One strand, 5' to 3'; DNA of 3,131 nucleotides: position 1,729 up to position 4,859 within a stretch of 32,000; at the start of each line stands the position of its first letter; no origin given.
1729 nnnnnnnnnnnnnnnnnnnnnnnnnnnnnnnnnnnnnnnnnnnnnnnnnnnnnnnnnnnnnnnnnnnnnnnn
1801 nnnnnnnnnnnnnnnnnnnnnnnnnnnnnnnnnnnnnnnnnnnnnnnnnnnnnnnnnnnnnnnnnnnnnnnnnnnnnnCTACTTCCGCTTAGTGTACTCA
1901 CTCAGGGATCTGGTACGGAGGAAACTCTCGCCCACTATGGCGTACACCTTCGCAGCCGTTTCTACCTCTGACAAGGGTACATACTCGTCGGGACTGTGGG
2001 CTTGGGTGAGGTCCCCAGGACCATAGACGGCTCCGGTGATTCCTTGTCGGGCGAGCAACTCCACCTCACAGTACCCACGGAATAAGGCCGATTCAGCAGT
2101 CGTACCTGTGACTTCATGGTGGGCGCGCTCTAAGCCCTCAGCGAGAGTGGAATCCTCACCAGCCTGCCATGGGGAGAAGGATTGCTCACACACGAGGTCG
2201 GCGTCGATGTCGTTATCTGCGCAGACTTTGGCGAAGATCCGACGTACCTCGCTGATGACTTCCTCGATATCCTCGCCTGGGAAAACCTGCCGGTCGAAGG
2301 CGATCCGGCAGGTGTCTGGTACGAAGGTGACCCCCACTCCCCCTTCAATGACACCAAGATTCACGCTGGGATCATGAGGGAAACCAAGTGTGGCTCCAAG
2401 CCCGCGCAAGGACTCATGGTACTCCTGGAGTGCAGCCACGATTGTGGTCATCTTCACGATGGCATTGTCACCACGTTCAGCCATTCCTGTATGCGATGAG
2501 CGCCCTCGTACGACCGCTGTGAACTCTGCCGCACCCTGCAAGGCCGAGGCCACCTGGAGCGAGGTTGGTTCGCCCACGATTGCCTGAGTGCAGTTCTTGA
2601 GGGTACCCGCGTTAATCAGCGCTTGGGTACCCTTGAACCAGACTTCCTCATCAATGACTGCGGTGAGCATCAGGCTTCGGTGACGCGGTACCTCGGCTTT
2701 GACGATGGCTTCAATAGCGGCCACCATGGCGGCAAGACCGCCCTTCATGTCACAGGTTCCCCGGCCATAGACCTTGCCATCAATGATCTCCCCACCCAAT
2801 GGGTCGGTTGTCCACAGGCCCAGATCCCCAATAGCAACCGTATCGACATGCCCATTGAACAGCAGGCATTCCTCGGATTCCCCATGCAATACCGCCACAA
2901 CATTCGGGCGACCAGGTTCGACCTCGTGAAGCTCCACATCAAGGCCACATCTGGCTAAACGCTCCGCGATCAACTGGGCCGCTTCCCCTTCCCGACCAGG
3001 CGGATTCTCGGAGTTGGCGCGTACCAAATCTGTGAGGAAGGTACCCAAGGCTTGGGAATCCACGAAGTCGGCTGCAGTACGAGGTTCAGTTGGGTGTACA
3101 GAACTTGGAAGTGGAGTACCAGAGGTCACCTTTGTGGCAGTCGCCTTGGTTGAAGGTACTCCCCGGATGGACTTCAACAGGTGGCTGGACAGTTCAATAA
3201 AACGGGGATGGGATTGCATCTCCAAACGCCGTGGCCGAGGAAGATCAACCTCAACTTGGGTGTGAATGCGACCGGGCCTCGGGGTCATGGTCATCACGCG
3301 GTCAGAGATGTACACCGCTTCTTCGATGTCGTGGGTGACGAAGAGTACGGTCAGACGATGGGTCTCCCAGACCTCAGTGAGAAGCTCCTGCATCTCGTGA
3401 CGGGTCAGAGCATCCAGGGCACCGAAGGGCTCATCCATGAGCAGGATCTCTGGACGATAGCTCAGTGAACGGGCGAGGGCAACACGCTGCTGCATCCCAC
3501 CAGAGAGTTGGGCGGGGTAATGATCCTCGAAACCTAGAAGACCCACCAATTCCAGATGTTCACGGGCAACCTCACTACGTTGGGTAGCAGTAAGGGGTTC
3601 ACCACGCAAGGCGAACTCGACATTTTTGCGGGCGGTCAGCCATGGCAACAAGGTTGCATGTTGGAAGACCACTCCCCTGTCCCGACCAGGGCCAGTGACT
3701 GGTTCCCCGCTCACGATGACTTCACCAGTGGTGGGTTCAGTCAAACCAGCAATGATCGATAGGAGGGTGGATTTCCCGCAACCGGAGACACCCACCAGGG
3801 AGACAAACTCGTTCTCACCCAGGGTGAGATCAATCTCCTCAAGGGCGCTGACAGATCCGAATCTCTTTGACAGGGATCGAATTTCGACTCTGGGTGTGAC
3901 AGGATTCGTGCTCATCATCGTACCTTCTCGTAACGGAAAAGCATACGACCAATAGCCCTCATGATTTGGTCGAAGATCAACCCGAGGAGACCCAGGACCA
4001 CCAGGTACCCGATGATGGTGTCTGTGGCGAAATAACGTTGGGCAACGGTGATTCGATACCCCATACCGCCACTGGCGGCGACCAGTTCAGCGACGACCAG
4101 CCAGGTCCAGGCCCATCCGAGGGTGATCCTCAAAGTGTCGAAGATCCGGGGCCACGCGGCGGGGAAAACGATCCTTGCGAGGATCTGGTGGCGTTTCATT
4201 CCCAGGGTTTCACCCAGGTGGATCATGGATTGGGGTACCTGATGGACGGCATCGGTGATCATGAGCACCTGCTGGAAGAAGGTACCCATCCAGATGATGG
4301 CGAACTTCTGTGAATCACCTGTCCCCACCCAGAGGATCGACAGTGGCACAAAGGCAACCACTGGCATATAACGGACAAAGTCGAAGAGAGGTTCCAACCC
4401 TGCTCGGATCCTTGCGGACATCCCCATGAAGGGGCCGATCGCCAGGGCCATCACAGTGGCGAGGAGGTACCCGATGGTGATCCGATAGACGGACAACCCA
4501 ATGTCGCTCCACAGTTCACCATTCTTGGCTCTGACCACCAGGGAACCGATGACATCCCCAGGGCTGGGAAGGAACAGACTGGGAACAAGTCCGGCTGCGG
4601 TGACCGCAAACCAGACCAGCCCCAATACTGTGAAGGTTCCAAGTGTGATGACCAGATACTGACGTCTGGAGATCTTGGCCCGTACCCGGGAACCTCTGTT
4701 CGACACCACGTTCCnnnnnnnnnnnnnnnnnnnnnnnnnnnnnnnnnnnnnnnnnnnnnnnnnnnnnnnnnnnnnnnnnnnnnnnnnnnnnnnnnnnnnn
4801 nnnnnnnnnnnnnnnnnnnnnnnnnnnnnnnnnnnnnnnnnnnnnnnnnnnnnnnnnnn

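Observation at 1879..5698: ABC-importer ATPase fused in-frame to an intact M20 amidohydrolase: an import-and-deacylate operon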

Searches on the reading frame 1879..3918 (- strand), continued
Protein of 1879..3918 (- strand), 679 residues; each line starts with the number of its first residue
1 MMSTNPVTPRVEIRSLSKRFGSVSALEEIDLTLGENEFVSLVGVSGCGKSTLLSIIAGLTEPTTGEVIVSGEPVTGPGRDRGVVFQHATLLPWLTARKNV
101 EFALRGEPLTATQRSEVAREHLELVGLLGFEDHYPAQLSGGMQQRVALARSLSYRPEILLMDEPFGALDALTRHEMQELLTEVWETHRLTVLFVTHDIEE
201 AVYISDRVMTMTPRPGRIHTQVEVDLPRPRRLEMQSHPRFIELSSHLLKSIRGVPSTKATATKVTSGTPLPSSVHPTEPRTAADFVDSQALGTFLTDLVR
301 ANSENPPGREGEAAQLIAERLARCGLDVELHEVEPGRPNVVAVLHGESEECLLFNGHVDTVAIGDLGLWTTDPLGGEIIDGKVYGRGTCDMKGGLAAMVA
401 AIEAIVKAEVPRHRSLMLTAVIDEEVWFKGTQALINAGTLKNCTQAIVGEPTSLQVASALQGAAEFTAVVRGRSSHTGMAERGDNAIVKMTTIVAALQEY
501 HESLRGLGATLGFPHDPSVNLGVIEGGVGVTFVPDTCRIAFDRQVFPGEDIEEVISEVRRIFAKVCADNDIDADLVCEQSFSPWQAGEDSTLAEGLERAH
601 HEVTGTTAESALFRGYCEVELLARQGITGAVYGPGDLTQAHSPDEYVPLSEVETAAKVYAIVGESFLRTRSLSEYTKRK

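Call 60: predict_structure(alignment_id=A4)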
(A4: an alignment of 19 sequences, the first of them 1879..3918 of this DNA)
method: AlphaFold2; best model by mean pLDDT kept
length: 679 residues; sequences in the alignment: 19
mean_pLDDT: 71.1   pTM: 0.62
mean pLDDT of the five models: 71.1, 71.1, 69.4, 68.4, 66.4
residues with pLDDT >= 90: 258; 70-90: 127; 50-70: 113; < 50: 181
segments of 3 or more residues with pLDDT < 50: 1-5, 36-59, 77-94, 135-258, 272-276
pLDDT, mean of each block of 10 residues (from residue 1): 55 61 54 50 33 33 66 56 33 51 66 81 60 48 42 35 38 46 44 38 38 28 26 36 32 38 74 54 95 92 73 94 95 89 96 91 66 74 81 95 96 96 80 94 96 93 92 70 81 94 95 91 69 77 94 95 95 88 89 95 94 86 93 89 86 98 95 61
secondary structure, 60 per line:
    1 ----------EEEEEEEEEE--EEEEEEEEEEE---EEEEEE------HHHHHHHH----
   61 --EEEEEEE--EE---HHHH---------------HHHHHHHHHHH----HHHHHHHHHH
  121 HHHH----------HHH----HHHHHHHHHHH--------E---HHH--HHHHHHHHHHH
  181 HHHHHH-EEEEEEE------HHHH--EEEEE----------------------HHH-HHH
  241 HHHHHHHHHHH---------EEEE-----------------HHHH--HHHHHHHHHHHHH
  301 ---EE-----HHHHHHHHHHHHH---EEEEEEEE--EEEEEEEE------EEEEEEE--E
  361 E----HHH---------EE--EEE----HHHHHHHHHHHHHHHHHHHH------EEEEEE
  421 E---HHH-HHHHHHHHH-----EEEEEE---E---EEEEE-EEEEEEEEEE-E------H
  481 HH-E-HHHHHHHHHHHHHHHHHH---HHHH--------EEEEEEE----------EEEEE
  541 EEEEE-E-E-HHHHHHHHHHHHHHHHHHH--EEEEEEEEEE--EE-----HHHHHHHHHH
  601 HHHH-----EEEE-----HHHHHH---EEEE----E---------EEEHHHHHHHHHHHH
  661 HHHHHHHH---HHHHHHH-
elements in order (helices of 4 or more, strands of 3 or more residues): E11-20 E23-33 E37-42 H49-56 E63-69 H77-80 H96-106 H111-124 H142-152 H170-186 E188-194 H201-204 E207-211 H238-251 E261-264 H282-285 H288-300 H311-323 E327-334 E337-344 E351-357 E382-384 H389-408 E415-421 H429-437 E443-448 E456-460 E462-471 H486-503 H507-510 E519-525 E536-545 H551-569 E572-581 H591-604 E610-613 H619-624 E628-631 E646-648 H649-668 H672-678

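Call 83: search_protein_families(library=ncbifam, proteins=[L003:8001-9173:+], max_evalue=1e-40)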
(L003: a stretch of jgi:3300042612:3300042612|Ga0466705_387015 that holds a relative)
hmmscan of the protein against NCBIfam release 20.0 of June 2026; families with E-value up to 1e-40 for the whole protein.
L003:8001-9173:+ (390 aa): 9 families
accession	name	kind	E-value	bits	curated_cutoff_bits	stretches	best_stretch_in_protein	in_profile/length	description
TIGR01910.1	DapE-ArgE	subfamily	2.7e-72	244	217.6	1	16-375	2-368/373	ArgE/DapE family deacylase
NF006365.0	PRK08588.1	subfamily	1.5e-50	172.7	289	1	13-389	8-381/383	succinyl-diaminopimelate desuccinylase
NF006399.0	PRK08651.1-2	equivalog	2.3e-50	171.8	381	1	16-376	8-392/405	succinyl-diaminopimelate desuccinylase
NF005710.0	PRK07522.1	subfamily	3e-50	171.5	412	1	34-379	29-379/391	acetylornithine deacetylase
TIGR01892.1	AcOrn-deacetyl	equivalog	3.1e-49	168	297.7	1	34-376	18-356/365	acetylornithine deacetylase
NF009555.0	PRK13004.1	equivalog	1.2e-45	156.1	321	1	16-387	19-394/399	YgeY family selenium metabolism-linked hydrolase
NF005306.0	PRK06837.1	subfamily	2.2e-43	148.7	376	1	62-386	85-419/427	ArgE/DapE family deacylase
NF006400.0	PRK08651.1-3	equivalog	4.4e-43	147.6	374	1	13-382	11-400/410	succinyl-diaminopimelate desuccinylase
NF003474.0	PRK05111.1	equivalog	6.5e-41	140.5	460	1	38-376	37-368/383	acetylornithine deacetylase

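Call 89: fold_search(model_id=the predicted structure, library=pdb)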
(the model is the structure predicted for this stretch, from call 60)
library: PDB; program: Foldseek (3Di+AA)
matches with E <= 10: 1546; with E <= 0.001: 915
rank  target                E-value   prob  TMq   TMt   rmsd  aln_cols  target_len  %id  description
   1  7uoi                  7.0e-33  1.00  0.48  0.81   3.8       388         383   26  Crystallographic structure of DapE from Enterococcus faecium (released 2023-04-12)
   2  5vo3                  2.1e-29  1.00  0.50  0.86   3.0       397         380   25  Crystal structure of DapE in complex with the products (succinic acid and diaminopimelic acid) (released 2018-07-25)
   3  7rsf_B                3.1e-29  1.00  0.43  0.71   5.4       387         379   26  Acetylornithine deacetylase from Escherichia coli (released 2021-08-18)
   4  7rsf_A                4.3e-29  1.00  0.45  0.74   4.7       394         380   25  Acetylornithine deacetylase from Escherichia coli (released 2021-08-18)
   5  8uw6_B                1.1e-28  1.00  0.46  0.76   4.3       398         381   25  Acetylornithine deacetylase from Escherichia coli, di-zinc form. (released 2024-05-29)
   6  7t1q_B                3.1e-28  1.00  0.49  0.86   3.1       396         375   25  Crystal Structure of the Succinyl-diaminopimelate Desuccinylase (DapE) from Acinetobacter baumannii in complex with Su (released 2021-12-15)
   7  7t1q_A                4.4e-28  1.00  0.49  0.86   2.8       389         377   25  Crystal Structure of the Succinyl-diaminopimelate Desuccinylase (DapE) from Acinetobacter baumannii in complex with Su (released 2021-12-15)
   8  8f8o_B                7.4e-28  1.00  0.49  0.86   3.0       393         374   25  Crystal Structure of the Succinyl-diaminopimelate Desuccinylase (DapE) from Acinetobacter baumannii in complex with Su (released 2022-11-30)
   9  8f8o_A                7.4e-28  1.00  0.50  0.86   2.9       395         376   25  Crystal Structure of the Succinyl-diaminopimelate Desuccinylase (DapE) from Acinetobacter baumannii in complex with Su (released 2022-11-30)
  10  5uej_A                1.1e-26  1.00  0.46  0.78   4.4       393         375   22  1.30 A crystal structure of DapE enzyme from Neisseria meningitidis MC58 (released 2017-02-01)
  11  3ic1_A                1.1e-26  1.00  0.40  0.66   6.9       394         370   25  Crystal structure of zinc-bound succinyl-diaminopimelate desuccinylase from Haemophilus influenzae (released 2009-09-22)
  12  7lgp_B                1.4e-26  1.00  0.43  0.72   5.0       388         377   22  DapE enzyme from Shigella flexneri (released 2021-01-27)
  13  3pfo_A                1.8e-26  1.00  0.49  0.76   4.3       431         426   22  Crystal structure of a putative acetylornithine deacetylase (RPA2325) from RHODOPSEUDOMONAS PALUSTRIS CGA009 at 1.90 A (released 2010-11-10)
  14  5k8n_A                3.3e-26  1.00  0.49  0.77   4.1       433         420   25  5NAA-bound 5-nitroanthranilate aminohydrolase (released 2016-10-05)
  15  7lgp_A                4.6e-26  1.00  0.44  0.75   4.5       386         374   22  DapE enzyme from Shigella flexneri (released 2021-01-27)
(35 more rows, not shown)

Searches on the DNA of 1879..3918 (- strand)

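Call 33: search_rna_families(sources=[L001, L002, L003, L004, L005], threshold=gathering)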
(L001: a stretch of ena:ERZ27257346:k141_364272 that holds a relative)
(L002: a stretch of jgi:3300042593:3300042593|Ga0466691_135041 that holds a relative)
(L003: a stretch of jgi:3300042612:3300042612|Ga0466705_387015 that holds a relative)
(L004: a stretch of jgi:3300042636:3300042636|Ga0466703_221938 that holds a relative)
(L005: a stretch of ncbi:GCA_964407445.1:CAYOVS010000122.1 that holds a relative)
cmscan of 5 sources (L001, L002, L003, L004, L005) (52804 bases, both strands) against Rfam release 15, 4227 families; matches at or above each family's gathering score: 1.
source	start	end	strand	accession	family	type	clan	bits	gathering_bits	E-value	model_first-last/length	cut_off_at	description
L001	1187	1260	+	RF00005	tRNA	Gene; tRNA;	CL00001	78.6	29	1.1e-15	1-71/71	no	tRNA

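Call 53: search_rna_families(sources=[L025, L034, L050, L031, L045, L040, L043], threshold=gathering)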
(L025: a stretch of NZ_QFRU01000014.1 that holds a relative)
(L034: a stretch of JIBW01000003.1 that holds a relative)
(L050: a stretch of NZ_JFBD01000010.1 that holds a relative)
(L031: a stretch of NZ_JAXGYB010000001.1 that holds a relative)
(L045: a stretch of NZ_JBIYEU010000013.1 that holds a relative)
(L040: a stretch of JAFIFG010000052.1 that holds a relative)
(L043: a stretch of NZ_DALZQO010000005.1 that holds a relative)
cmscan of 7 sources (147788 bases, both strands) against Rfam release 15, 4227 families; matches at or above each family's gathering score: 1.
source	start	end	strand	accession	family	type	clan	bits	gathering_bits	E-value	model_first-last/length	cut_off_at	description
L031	15103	15341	-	RF00230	T-box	Cis-reg; leader;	-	99.7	93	2.1e-20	1-219/219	no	T-box leader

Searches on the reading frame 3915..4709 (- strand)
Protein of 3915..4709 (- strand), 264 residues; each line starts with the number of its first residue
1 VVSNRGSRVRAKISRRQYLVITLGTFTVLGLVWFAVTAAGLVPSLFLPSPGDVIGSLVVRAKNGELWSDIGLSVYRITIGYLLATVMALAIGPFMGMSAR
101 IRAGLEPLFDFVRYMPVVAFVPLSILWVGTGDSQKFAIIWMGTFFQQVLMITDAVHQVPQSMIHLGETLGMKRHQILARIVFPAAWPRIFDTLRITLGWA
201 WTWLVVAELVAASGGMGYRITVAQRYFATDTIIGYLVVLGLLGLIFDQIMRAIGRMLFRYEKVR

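Call 3: search_protein_families(library=pfam, proteins=[window:3915-4709:-], max_evalue=0.01)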
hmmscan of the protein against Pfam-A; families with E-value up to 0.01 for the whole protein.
window:3915-4709:- (264 aa): 1 family
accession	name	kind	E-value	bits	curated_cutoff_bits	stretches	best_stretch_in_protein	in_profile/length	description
PF00528.27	BPD_transp_1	-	2.8e-23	83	26.4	1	88-255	9-180/184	Binding-protein-dependent transport system inner membrane component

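Call 4: search_protein_families(library=ncbifam, proteins=[window:3915-4709:-], max_evalue=0.001)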
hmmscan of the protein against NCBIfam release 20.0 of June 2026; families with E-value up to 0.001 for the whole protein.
window:3915-4709:- (264 aa): 7 families
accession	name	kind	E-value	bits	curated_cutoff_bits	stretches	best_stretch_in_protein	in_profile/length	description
NF007545.0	PRK10160.1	equivalog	3.4e-44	151.3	342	1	7-258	12-268/275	taurine ABC transporter permease TauC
NF040733.1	ABC_perm_U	equivalog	1.2e-42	146.2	295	1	17-261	6-249/251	ABC transporter permease subunit SaoP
NF008470.0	PRK11365.1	equivalog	2.7e-29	102.4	347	1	31-261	23-253/263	aliphatic sulfonate ABC transporter permease SsuC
TIGR01183.1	ntrB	equivalog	6e-29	101.2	209.05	1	66-250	15-199/202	nitrate ABC transporter permease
TIGR03416.1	ABC_choXWV_perm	equivalog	1.3e-08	34.7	363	1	63-248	81-265/267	choline ABC transporter permease subunit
NF008196.0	PRK10952.1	equivalog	2.7e-08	33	439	1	66-255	142-330/356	glycine betaine/L-proline ABC transporter permease ProW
NF008049.0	PRK10782.1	subfamily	0.00042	20.1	212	1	117-254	72-215/217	methionine ABC transporter permease MetI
